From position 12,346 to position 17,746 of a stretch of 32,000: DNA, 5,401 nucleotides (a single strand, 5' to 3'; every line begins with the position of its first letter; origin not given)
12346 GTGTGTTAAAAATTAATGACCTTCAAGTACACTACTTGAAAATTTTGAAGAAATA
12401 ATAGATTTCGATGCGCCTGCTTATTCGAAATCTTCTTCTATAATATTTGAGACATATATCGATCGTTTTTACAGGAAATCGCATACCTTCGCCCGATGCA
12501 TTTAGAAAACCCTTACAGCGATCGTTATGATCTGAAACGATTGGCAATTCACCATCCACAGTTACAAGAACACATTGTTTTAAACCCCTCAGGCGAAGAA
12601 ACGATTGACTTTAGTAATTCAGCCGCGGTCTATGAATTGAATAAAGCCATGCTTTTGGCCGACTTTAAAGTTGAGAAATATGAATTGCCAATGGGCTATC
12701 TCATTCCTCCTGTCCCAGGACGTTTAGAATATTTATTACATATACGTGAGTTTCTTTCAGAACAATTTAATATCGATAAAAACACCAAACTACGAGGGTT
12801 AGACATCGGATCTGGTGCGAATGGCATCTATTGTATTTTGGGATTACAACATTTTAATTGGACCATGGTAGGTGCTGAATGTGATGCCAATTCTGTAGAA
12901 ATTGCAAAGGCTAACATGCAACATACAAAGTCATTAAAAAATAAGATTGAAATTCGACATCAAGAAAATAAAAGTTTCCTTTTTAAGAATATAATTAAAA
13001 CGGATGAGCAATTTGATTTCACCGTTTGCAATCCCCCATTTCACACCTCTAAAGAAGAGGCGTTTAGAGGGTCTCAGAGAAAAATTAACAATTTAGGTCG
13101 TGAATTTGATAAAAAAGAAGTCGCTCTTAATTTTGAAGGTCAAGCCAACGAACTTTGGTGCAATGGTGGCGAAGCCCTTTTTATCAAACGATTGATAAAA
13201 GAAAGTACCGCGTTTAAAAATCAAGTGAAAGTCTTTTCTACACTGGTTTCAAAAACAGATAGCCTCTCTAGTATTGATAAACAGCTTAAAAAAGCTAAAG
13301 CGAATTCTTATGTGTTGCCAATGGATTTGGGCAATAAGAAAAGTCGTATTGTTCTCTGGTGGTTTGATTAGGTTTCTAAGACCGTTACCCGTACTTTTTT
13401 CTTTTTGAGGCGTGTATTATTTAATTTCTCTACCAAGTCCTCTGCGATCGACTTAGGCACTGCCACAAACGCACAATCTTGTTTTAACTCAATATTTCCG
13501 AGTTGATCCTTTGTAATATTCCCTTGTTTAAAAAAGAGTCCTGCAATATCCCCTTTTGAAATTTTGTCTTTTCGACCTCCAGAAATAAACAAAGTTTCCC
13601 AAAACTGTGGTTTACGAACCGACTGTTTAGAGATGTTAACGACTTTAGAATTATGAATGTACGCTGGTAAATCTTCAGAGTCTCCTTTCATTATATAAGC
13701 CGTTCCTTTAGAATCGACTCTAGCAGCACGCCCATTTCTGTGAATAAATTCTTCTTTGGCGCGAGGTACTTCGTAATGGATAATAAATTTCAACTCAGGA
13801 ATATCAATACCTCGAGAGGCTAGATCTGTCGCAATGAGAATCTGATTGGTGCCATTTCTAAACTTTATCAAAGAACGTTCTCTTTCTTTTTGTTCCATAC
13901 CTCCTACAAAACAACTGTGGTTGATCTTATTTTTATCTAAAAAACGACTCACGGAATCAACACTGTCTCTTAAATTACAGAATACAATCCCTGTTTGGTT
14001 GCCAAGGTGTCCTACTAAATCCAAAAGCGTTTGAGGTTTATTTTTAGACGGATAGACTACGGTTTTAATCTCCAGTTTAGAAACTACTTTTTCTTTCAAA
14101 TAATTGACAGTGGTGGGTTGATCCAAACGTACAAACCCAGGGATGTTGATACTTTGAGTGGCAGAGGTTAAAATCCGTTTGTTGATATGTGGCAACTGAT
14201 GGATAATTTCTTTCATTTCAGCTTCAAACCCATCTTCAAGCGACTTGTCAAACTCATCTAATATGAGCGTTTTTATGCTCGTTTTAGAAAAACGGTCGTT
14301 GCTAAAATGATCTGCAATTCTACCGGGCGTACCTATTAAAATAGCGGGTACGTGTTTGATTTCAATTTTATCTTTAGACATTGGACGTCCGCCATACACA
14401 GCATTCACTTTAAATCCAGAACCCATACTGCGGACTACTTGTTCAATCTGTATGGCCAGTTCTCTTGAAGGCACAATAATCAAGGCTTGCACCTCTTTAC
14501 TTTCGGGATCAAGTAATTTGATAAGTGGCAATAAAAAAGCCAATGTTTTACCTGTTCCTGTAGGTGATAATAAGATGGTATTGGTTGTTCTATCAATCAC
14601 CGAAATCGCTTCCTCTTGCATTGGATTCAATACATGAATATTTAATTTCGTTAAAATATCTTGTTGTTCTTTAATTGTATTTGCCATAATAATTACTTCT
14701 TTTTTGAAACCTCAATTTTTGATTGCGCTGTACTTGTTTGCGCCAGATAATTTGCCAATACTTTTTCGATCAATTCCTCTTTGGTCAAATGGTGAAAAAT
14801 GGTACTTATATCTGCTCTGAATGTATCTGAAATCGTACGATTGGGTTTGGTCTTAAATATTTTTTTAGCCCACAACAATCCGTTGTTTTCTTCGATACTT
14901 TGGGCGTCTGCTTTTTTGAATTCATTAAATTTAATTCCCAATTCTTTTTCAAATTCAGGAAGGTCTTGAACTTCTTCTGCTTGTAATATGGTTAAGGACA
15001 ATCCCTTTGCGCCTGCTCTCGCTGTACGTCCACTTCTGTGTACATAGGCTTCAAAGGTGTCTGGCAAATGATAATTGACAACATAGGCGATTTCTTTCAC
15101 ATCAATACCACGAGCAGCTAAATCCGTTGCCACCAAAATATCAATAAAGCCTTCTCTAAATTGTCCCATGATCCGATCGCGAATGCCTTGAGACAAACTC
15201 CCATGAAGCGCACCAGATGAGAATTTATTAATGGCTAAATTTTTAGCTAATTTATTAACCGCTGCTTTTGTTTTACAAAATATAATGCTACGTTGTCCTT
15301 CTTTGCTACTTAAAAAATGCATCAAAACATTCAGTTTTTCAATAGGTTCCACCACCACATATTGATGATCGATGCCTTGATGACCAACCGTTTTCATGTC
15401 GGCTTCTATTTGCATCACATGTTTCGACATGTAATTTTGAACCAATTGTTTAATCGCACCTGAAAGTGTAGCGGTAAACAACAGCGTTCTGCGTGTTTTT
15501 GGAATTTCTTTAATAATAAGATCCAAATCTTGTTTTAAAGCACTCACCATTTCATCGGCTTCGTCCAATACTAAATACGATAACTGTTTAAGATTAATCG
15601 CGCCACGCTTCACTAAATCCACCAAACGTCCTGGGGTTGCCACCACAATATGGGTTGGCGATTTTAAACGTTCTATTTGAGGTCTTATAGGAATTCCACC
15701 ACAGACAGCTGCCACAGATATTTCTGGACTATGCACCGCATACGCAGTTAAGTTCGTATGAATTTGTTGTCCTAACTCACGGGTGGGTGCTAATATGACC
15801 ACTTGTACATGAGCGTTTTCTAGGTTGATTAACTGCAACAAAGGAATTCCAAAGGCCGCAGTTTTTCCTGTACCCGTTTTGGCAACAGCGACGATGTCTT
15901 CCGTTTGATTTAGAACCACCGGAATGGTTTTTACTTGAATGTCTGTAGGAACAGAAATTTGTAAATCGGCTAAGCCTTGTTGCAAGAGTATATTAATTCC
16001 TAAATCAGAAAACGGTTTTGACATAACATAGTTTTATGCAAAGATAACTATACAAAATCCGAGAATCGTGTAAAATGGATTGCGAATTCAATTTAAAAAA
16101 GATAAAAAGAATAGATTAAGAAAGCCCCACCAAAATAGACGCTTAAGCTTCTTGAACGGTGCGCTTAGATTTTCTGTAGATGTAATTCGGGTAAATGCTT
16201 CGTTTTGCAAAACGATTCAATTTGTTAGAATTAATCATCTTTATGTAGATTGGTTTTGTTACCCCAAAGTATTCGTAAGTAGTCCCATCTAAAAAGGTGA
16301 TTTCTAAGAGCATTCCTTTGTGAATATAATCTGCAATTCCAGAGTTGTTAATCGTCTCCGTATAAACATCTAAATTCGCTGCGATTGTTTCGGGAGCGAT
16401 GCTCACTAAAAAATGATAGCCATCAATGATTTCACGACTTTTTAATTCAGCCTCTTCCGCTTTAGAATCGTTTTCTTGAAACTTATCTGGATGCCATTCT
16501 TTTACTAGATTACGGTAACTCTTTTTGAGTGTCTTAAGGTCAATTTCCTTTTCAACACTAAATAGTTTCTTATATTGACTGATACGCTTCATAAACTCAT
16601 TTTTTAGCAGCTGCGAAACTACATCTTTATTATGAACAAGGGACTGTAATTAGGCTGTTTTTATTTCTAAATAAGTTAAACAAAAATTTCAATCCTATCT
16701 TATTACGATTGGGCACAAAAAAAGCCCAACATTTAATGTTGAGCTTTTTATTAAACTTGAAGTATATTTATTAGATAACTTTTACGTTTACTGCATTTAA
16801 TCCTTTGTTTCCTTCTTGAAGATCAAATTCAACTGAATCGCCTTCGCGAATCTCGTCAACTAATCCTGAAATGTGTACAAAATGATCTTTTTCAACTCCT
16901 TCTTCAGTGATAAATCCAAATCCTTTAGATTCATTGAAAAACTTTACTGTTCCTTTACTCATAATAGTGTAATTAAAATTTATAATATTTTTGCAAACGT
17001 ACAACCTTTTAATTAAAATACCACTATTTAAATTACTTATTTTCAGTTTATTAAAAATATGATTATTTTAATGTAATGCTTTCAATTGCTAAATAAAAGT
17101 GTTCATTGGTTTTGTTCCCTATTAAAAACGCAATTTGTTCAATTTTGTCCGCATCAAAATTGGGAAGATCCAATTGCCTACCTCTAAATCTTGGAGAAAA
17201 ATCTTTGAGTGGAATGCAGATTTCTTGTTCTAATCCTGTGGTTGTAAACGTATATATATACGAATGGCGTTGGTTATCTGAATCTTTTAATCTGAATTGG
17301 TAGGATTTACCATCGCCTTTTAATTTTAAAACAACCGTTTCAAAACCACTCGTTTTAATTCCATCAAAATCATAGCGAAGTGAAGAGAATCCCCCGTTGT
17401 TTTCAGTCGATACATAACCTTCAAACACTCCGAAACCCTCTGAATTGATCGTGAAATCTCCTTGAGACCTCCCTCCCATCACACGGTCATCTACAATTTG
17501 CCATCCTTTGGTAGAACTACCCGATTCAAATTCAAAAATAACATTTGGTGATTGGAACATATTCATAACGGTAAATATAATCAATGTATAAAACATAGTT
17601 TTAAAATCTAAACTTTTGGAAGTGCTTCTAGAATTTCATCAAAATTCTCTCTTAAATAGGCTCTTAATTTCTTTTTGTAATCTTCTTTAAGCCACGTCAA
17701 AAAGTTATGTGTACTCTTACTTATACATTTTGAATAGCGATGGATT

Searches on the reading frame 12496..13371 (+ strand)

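Call 92: search_protein_families(library=pfam, proteins=[window:12496-13371:+], max_evalue=0.001)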
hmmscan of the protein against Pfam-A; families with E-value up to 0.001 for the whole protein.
window:12496-13371:+ (291 aa): 4 families
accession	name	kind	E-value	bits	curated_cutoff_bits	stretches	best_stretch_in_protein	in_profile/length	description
PF05971.18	Methyltransf_10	-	1.2e-90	304.4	23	1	1-290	7-297/299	RNA methyltransferase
PF05175.20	MTS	-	4.6e-09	36.6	23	1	93-191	27-117/170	Methyltransferase small domain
PF02384.22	N6_Mtase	-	9.9e-05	22.2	20.4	1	121-189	77-143/311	N-6 DNA Methylase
PF03602.21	Cons_hypoth95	-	0.00015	21.9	24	1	105-186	51-127/182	Conserved hypothetical protein 95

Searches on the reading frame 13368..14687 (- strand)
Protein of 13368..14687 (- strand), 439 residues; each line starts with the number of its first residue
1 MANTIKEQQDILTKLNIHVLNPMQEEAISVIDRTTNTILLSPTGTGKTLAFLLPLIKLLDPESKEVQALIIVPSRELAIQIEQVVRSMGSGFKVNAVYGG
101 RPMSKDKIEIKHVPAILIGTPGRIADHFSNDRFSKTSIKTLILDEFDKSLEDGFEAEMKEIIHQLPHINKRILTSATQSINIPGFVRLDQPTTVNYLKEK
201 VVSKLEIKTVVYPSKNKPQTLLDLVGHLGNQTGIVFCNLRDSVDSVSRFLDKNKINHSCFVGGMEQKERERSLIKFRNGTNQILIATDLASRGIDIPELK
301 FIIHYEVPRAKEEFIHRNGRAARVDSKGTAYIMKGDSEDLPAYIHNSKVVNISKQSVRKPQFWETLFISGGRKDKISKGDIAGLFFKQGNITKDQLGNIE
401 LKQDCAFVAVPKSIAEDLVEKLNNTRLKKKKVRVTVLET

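Call 92: search_protein_families(library=pfam, proteins=[window:13368-14687:-], max_evalue=0.001)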
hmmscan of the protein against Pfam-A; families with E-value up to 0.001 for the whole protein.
window:13368-14687:- (439 aa): 4 families
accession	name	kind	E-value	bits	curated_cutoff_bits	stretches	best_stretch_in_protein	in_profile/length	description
PF00270.35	DEAD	-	6.8e-41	140.2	26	1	21-179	1-161/167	DEAD/DEAH box helicase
PF00271.37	Helicase_C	-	1e-27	97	23.5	1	217-324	2-109/110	Helicase conserved C-terminal domain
PF03880.21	DbpA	-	6.6e-23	81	25.6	1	365-435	1-71/72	DbpA RNA binding domain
PF04851.21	ResIII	-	1.8e-11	44.7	22.5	1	19-167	3-152/164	Type III restriction enzyme, res subunit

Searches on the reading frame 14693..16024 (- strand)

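Call 92: search_protein_families(library=pfam, proteins=[window:14693-16024:-], max_evalue=0.001)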
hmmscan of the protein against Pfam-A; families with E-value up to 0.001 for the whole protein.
window:14693-16024:- (443 aa): 3 families
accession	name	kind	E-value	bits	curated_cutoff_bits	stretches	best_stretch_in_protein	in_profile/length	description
PF00270.35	DEAD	-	4.6e-44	150.5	26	1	27-192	1-165/167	DEAD/DEAH box helicase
PF00271.37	Helicase_C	-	4.3e-30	104.6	23.5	1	229-338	1-110/110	Helicase conserved C-terminal domain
PF04851.21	ResIII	-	1.6e-07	31.8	22.5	1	34-187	20-162/164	Type III restriction enzyme, res subunit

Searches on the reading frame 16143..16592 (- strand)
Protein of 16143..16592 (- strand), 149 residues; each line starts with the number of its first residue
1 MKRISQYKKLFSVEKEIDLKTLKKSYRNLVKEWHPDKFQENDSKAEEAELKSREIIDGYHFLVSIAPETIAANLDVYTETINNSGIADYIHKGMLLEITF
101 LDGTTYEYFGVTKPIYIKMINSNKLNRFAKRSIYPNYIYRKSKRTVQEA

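Call 93: search_protein_families(library=pfam, proteins=[window:16143-16592:-], max_evalue=0.001)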
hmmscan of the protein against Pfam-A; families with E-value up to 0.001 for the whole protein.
window:16143-16592:- (149 aa): 3 families
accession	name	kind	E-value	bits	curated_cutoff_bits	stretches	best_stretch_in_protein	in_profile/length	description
PF13619.11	KTSC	-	5.8e-12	45.6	25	1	87-137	8-58/58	KTSC domain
PF00226.36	DnaJ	-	9.1e-08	32.5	27.8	1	10-62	5-53/63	DnaJ domain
PF08761.16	dUTPase_2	-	0.00092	20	22.9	0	30-90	44-104/162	dUTPase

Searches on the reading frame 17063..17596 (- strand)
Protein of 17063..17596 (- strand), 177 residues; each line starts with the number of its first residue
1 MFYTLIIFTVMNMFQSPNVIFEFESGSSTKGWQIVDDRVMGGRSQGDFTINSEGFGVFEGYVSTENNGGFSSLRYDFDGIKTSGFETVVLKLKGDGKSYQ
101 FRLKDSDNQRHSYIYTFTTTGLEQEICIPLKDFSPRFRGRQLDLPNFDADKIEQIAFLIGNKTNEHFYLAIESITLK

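Call 93: search_protein_families(library=pfam, proteins=[window:17063-17596:-], max_evalue=0.001)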
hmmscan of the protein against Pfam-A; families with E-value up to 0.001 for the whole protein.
window:17063-17596:- (177 aa): 1 family
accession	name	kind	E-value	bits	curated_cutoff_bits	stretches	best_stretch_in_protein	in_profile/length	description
PF08547.18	CIA30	-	1.5e-40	139.2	24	1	21-171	1-157/157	Complex I intermediate-associated protein 30 (CIA30)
